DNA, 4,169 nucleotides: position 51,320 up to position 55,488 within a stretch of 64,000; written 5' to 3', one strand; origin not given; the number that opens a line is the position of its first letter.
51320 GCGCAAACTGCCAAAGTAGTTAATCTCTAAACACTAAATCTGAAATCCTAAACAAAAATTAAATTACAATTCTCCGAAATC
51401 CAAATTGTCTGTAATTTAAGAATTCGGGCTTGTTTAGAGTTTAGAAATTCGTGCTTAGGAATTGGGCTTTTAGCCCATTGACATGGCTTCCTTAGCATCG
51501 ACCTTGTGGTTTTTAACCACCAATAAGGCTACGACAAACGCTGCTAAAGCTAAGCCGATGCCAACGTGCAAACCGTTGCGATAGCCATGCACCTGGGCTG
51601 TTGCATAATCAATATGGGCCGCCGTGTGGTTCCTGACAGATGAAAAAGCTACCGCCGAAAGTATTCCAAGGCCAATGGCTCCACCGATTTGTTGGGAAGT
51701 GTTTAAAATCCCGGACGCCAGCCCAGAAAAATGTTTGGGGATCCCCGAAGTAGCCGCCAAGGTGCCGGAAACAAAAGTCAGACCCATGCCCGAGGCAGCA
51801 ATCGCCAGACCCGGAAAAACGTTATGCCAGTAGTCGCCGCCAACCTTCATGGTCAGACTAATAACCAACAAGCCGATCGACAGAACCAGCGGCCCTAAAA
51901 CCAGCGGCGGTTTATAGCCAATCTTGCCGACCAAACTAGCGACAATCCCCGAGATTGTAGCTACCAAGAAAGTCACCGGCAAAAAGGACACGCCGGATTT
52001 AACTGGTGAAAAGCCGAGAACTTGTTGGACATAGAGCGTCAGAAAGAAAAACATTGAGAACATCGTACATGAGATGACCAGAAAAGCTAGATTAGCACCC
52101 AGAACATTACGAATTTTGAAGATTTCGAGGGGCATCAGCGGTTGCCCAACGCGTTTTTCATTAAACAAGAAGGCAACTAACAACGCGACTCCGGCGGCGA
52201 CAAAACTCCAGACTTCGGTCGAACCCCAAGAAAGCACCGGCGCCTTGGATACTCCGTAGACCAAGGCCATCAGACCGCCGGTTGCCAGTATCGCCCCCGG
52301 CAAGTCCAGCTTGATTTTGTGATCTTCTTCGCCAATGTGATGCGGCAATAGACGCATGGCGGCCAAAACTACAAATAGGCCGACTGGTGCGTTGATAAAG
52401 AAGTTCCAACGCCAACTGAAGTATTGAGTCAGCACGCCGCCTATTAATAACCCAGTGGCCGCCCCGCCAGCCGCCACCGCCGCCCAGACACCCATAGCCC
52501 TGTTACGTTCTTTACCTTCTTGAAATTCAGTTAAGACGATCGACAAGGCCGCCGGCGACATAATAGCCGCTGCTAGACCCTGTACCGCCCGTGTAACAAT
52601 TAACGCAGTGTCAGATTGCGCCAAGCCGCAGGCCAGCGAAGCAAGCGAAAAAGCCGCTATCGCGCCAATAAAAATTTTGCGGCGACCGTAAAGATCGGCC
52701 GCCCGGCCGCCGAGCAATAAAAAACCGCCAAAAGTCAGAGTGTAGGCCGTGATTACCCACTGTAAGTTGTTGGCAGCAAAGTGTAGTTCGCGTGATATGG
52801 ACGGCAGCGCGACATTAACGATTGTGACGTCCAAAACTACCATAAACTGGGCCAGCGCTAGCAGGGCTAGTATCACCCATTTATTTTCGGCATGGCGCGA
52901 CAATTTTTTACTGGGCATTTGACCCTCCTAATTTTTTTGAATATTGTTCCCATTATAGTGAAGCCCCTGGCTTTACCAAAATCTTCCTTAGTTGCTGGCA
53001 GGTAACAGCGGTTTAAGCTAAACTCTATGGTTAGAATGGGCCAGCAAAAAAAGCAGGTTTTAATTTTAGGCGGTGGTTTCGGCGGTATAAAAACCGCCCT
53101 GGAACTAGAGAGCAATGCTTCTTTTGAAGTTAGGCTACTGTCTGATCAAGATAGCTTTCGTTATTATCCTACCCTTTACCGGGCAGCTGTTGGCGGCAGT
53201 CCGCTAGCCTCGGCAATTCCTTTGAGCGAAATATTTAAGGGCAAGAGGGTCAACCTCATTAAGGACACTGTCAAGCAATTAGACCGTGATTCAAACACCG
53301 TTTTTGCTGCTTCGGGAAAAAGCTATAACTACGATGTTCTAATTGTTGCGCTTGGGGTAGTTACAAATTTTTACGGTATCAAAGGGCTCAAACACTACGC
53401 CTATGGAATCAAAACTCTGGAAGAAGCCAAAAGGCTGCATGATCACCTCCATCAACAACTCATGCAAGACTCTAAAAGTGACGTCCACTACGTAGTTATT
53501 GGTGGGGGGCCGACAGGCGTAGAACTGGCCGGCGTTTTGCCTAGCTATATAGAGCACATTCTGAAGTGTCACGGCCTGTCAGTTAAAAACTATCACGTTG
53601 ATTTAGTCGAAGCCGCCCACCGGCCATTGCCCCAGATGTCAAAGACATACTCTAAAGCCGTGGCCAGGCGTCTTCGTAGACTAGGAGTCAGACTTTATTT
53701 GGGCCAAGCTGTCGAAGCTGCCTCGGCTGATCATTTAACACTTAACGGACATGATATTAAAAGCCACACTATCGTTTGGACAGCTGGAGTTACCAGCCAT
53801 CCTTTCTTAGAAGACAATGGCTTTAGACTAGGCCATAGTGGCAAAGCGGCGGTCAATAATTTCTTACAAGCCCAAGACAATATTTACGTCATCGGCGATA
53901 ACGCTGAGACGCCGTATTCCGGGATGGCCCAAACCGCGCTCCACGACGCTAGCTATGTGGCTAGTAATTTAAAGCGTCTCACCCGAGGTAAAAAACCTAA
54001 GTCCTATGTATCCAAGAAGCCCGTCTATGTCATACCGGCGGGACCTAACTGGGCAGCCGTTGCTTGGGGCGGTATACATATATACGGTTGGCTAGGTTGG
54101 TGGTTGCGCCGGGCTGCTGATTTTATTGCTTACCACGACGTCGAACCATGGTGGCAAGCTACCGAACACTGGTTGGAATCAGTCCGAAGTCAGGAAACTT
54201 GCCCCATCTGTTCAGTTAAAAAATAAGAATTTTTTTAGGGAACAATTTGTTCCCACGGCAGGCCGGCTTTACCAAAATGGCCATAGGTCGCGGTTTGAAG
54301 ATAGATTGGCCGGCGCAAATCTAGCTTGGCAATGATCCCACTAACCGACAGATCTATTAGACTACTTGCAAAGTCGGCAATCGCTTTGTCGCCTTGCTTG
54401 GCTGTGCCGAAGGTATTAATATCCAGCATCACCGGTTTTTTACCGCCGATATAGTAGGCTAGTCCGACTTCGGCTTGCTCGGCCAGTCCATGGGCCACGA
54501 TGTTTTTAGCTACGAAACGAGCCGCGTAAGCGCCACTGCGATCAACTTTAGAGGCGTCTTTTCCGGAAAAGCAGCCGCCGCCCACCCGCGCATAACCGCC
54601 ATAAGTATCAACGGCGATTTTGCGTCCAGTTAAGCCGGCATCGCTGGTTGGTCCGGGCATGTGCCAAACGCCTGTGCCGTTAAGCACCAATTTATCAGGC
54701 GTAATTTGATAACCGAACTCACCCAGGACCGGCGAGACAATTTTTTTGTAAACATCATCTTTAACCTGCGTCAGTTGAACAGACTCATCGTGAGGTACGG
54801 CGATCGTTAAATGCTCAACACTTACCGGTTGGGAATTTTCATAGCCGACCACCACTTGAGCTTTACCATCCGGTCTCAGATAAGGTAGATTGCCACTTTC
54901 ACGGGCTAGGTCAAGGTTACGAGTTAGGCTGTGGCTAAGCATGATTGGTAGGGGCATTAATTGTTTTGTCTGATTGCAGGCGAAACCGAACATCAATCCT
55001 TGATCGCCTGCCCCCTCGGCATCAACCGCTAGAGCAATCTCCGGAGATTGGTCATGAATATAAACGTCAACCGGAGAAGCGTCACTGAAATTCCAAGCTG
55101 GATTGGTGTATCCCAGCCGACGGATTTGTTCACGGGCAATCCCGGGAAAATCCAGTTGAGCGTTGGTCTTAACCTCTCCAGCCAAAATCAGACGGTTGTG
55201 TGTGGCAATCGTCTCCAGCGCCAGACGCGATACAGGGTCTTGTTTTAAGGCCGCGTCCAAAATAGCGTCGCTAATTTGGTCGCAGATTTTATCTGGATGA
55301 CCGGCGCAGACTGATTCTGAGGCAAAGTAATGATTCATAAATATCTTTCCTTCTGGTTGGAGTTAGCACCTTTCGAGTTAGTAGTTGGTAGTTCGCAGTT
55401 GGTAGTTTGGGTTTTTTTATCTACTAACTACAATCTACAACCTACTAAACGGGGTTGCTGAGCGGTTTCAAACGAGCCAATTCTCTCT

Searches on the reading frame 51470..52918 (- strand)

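Call 86: search_protein_families(library=pfam, proteins=[window:51470-52918:-], max_evalue=1e-8)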
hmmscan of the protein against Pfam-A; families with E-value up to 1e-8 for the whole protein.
window:51470-52918:- (482 aa): 1 family
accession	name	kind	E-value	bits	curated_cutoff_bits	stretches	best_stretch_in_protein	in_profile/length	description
PF07690.21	MFS_1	-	2.7e-56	191.4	33.4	1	20-416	1-346/347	Major Facilitator Superfamily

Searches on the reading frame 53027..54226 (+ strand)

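Call 87: search_protein_families(library=pfam, proteins=[window:53027-54226:+], max_evalue=1e-8)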
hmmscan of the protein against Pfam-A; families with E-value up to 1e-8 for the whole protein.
window:53027-54226:+ (399 aa): 2 families
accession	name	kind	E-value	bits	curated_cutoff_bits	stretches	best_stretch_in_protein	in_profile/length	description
PF07992.20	Pyr_redox_2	-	2.5e-41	142.4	26.1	1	10-304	2-287/291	Pyridine nucleotide-disulphide oxidoreductase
PF00070.33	Pyr_redox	-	3.9e-12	46.9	22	1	154-235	1-69/82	Pyridine nucleotide-disulphide oxidoreductase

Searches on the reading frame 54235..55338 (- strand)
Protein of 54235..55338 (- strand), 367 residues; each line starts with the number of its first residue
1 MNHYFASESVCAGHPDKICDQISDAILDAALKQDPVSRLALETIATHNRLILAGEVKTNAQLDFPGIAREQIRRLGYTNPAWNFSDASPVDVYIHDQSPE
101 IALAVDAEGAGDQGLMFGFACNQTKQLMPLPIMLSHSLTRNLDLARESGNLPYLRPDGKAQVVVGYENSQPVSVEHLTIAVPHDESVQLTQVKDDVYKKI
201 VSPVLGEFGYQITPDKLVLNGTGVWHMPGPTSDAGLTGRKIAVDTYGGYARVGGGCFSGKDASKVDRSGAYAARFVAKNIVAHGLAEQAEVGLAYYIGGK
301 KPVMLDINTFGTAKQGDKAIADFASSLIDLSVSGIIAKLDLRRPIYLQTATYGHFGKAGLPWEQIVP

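Call 87: search_protein_families(library=pfam, proteins=[window:54235-55338:-], max_evalue=1e-8)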
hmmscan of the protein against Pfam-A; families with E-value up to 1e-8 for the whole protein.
window:54235-55338:- (367 aa): 3 families
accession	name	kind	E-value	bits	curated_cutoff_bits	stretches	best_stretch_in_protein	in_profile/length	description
PF02773.21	S-AdoMet_synt_C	-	4.8e-56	189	25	1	229-364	3-138/138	S-adenosylmethionine synthetase, C-terminal domain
PF02772.21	S-AdoMet_synt_M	-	1.3e-35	122.5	29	1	108-223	2-118/120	S-adenosylmethionine synthetase, central domain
PF00438.25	S-AdoMet_synt_N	-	7.3e-33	113.5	33.1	1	3-99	2-99/99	S-adenosylmethionine synthetase, N-terminal domain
